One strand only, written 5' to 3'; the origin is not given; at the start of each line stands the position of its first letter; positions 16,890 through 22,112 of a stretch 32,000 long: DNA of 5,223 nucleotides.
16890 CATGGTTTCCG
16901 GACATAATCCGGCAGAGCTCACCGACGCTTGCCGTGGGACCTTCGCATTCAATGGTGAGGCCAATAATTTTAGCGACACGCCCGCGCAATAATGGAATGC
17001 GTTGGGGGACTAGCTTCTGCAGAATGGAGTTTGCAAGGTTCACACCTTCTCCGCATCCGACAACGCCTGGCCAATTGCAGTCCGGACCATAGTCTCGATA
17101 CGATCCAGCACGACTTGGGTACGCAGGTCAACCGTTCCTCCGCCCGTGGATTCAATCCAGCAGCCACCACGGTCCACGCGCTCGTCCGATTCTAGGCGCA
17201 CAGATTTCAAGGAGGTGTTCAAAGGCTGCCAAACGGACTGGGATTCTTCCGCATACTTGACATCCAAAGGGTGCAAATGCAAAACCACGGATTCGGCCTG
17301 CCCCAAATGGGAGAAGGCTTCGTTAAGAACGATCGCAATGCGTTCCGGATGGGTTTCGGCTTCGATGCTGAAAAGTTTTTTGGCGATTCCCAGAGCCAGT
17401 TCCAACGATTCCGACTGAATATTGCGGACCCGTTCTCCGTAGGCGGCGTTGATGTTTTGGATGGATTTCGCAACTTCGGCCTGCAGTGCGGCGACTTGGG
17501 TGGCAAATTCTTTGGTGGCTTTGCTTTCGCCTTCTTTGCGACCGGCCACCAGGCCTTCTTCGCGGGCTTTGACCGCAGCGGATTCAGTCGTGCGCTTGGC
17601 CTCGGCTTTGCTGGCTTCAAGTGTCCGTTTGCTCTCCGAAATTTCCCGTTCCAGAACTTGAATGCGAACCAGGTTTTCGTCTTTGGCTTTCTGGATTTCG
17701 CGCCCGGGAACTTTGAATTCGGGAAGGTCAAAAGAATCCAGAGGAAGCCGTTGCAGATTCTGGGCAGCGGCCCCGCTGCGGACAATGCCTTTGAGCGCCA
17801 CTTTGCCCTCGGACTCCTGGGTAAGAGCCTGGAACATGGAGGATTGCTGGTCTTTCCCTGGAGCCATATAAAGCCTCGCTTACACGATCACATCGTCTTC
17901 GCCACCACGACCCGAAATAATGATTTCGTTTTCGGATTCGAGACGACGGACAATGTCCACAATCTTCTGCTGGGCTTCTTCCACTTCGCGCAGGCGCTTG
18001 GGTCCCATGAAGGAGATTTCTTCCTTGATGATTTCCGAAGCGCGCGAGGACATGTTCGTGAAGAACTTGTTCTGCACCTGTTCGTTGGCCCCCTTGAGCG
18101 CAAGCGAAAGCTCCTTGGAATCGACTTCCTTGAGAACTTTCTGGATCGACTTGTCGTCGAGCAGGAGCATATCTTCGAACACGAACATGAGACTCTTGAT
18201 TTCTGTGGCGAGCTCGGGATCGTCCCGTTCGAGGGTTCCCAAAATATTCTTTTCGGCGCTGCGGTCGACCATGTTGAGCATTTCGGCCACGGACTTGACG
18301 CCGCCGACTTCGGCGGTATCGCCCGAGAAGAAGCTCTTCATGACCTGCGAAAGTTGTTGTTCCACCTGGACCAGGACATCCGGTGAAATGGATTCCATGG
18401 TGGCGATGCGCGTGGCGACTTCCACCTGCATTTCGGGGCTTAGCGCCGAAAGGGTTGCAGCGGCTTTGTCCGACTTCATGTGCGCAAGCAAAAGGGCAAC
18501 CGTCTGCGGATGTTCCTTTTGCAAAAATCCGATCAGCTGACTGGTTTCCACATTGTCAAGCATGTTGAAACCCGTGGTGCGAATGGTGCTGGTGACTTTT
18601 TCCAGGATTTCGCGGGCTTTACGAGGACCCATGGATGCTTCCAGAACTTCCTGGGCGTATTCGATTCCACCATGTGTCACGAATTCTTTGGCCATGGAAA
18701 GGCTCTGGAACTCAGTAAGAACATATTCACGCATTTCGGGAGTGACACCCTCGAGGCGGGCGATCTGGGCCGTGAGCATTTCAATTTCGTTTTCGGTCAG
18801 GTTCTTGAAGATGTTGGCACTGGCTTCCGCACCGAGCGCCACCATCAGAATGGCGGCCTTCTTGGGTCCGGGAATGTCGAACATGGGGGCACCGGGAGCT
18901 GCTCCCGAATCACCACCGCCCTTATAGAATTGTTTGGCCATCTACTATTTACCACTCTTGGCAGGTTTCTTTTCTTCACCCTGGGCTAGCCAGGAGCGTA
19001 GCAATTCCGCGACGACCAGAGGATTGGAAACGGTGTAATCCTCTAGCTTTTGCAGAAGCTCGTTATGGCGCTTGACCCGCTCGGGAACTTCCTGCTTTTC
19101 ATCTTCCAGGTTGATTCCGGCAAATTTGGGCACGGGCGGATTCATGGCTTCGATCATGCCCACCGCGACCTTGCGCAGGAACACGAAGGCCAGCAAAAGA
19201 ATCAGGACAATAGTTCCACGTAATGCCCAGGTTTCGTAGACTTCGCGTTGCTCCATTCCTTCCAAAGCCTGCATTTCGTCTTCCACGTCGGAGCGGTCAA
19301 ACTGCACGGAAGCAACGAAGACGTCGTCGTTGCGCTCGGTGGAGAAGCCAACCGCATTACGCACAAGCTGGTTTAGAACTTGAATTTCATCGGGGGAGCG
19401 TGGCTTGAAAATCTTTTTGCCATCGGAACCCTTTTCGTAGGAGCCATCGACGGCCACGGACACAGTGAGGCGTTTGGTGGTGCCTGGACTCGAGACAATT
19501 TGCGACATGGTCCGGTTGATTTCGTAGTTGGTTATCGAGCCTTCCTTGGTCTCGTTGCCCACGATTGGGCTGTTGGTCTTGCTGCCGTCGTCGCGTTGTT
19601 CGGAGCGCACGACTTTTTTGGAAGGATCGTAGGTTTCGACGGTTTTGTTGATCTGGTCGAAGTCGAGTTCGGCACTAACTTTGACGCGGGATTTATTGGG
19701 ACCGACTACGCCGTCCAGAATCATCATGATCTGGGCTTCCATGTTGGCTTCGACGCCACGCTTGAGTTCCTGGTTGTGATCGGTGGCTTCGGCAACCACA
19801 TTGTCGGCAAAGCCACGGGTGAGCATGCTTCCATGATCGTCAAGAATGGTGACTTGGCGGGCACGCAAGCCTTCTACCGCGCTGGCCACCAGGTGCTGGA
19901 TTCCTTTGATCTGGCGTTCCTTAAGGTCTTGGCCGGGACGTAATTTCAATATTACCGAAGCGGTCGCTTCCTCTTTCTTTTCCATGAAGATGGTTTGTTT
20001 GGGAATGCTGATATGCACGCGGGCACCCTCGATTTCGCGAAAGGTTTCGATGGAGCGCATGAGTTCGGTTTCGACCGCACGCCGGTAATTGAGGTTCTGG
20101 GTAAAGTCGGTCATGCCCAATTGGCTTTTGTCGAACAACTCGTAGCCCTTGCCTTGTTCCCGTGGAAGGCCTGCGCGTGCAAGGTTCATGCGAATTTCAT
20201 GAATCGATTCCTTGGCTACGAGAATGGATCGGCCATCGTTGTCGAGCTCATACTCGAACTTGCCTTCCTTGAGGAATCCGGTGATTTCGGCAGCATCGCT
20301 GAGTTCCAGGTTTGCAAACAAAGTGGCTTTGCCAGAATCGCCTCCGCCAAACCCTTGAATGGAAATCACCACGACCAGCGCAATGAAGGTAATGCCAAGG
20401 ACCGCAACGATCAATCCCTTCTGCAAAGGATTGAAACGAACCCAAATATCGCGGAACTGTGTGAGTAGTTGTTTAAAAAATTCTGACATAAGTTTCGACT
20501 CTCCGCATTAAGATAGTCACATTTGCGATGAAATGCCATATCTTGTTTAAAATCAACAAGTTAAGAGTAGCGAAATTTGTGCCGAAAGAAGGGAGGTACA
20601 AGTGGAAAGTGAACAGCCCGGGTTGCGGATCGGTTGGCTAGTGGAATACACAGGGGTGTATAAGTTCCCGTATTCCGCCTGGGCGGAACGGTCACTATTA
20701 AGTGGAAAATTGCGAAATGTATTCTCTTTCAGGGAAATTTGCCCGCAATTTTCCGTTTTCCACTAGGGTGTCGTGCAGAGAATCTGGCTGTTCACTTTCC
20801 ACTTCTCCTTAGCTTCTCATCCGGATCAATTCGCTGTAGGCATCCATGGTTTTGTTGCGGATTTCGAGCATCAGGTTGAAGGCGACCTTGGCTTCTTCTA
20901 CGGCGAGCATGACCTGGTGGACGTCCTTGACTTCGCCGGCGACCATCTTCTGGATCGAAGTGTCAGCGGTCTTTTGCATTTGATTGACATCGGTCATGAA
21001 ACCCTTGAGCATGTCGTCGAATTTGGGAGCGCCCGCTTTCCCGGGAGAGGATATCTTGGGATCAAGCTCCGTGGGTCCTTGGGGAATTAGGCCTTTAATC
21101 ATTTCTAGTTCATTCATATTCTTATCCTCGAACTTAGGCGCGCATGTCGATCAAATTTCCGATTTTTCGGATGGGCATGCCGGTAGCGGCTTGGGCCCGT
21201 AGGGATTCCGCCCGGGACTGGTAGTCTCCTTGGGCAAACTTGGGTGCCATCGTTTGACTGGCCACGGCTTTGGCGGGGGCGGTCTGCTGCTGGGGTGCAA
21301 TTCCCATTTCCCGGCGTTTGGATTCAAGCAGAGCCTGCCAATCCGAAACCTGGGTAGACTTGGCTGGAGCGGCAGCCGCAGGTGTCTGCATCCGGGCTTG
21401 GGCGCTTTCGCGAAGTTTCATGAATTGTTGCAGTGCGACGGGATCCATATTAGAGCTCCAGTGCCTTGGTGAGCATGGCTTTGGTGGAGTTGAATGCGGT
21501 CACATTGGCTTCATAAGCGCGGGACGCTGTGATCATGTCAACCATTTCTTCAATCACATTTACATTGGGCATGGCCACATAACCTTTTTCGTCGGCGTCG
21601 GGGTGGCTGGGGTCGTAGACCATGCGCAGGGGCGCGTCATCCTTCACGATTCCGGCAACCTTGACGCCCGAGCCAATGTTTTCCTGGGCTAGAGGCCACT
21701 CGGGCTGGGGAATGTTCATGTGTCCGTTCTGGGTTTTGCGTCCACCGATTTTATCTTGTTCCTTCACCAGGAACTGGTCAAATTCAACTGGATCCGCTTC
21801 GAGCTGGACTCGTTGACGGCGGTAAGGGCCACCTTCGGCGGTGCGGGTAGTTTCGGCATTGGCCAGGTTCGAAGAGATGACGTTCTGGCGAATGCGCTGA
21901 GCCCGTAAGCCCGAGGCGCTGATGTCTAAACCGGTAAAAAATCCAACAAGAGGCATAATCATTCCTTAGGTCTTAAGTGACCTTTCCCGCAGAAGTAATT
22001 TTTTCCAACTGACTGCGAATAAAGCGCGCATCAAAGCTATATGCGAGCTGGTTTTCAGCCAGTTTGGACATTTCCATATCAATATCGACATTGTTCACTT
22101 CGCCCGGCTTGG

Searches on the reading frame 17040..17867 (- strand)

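Call 14: search_protein_families(library=pfam, proteins=[window:17040-17867:-], max_evalue=0.001)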
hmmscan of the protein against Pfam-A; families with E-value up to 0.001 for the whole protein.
window:17040-17867:- (275 aa): 1 family
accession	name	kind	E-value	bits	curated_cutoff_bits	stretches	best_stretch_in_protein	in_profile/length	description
PF02108.21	FliH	-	1e-14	55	24.1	1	129-250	4-121/128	Flagellar assembly protein FliH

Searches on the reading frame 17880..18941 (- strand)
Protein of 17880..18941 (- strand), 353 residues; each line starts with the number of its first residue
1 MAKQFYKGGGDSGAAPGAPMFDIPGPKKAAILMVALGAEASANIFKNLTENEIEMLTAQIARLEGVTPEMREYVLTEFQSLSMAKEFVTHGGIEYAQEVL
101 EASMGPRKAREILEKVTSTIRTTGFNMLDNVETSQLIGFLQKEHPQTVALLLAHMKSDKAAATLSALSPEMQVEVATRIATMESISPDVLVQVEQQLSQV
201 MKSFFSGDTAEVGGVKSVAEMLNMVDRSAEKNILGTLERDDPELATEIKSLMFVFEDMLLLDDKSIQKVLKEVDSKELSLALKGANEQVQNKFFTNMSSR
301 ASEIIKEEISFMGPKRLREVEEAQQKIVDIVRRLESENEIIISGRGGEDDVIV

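Call 14: search_protein_families(library=pfam, proteins=[window:17880-18941:-], max_evalue=0.001)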
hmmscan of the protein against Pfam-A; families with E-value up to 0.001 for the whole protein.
window:17880-18941:- (353 aa): 4 families
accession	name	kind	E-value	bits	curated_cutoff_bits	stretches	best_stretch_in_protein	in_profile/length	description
PF01706.21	FliG_C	-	1.1e-44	151.5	23.3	1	236-342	2-108/108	FliG C-terminal domain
PF14842.11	FliG_N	-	4.1e-38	130.6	25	2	24-125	3-104/104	FliG N-terminal domain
PF14841.11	FliG_M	-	6.6e-30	103.6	25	1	134-204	2-72/76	FliG middle domain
PF03448.22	MgtE_N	-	4.9e-06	27.5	25.9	0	144-176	2-34/102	MgtE intracellular N domain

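Call 77: list_cluster_members(proteins=[P0241, window:17880-18941:-, window:7410-8222:-, window:15733-17043:-, window:26120-27082:+, window:31104-31955:-])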
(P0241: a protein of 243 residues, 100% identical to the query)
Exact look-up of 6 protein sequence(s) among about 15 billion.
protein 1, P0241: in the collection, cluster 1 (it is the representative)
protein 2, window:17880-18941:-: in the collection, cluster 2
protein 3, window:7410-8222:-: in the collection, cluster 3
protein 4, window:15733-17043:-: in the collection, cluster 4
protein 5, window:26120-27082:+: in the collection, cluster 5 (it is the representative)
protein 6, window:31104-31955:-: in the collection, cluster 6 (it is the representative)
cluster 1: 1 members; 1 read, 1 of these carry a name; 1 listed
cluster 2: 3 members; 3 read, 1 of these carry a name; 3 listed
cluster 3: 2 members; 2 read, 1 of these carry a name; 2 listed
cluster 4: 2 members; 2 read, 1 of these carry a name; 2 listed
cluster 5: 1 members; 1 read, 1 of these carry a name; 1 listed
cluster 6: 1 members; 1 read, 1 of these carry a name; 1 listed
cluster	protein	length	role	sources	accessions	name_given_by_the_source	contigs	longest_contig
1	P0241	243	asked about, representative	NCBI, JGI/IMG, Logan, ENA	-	SAM-dependent methyltransferase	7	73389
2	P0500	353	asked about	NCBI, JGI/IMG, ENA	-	flagellar motor switch protein FliG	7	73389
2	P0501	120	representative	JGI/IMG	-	-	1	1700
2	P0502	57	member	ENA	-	-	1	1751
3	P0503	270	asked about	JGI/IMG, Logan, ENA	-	16S rRNA (adenine1518-N6/adenine1519-N6)-dimethyltransferase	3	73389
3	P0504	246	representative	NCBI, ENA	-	-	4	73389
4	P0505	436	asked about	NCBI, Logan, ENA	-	-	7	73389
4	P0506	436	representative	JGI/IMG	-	flagellum-specific ATP synthase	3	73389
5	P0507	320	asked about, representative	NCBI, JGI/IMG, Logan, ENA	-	dolichol-phosphate mannosyltransferase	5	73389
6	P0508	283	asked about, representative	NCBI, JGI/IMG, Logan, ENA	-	drug/metabolite transporter (DMT)-like permease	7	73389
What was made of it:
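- Tried and rejected: Identifying the organism: exact look-ups gave no taxon names (call 77).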

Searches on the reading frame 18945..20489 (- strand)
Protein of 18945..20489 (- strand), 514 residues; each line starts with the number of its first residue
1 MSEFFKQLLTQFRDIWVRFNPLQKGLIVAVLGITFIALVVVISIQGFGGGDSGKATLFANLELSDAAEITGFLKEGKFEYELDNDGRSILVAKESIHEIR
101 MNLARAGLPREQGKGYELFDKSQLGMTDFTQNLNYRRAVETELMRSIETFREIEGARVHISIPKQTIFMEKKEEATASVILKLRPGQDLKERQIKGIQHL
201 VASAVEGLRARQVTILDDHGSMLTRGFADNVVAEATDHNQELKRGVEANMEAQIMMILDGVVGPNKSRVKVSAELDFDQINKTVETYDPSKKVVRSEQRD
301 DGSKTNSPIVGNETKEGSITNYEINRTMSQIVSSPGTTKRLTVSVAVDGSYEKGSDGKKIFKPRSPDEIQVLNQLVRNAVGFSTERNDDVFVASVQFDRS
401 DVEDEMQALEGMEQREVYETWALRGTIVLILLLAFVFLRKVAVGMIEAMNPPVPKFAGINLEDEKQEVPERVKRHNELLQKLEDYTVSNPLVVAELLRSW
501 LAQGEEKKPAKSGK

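Call 14: search_protein_families(library=pfam, proteins=[window:18945-20489:-], max_evalue=0.001)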
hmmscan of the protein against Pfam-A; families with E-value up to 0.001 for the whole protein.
window:18945-20489:- (514 aa): 2 families
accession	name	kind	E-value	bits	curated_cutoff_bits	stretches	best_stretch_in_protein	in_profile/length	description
PF01514.23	YscJ_FliF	-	9.7e-62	208.4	24.4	1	55-224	7-178/179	Secretory protein of YscJ/FliF family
PF08345.17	YscJ_FliF_C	-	3.6e-34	118.8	23.8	1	258-397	1-147/147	Flagellar M-ring protein C-terminal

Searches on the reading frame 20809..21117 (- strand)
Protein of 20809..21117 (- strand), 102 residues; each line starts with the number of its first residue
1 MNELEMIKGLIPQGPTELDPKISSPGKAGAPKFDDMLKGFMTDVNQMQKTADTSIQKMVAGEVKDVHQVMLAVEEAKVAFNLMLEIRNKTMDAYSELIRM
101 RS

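Call 15: search_protein_families(library=pfam, proteins=[window:20809-21117:-], max_evalue=0.001)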
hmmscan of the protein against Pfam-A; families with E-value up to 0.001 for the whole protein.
window:20809-21117:- (102 aa): 1 family
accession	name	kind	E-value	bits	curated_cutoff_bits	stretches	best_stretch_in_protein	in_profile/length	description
PF02049.23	FliE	-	4.3e-24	84.9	22.4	1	26-100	13-87/89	Flagellar hook-basal body complex protein FliE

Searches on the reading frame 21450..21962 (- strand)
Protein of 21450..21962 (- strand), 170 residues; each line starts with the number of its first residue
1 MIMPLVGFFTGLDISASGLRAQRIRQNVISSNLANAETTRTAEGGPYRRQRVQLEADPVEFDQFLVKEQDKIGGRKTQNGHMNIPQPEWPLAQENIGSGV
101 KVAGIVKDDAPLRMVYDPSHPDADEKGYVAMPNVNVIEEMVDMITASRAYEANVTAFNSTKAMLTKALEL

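Call 14: search_protein_families(library=pfam, proteins=[window:21450-21962:-], max_evalue=0.001)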
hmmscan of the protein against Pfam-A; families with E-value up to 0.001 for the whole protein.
window:21450-21962:- (170 aa): 2 families
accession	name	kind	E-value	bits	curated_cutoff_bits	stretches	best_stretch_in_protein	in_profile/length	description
PF06429.18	Flg_bbr_C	-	3.2e-15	55.8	23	1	126-170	2-46/46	Flagellar basal body rod FlgEFG protein C-terminal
PF00460.25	Flg_bb_rod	-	2e-09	37.6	20.7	1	12-39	1-28/31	Flagella basal body rod protein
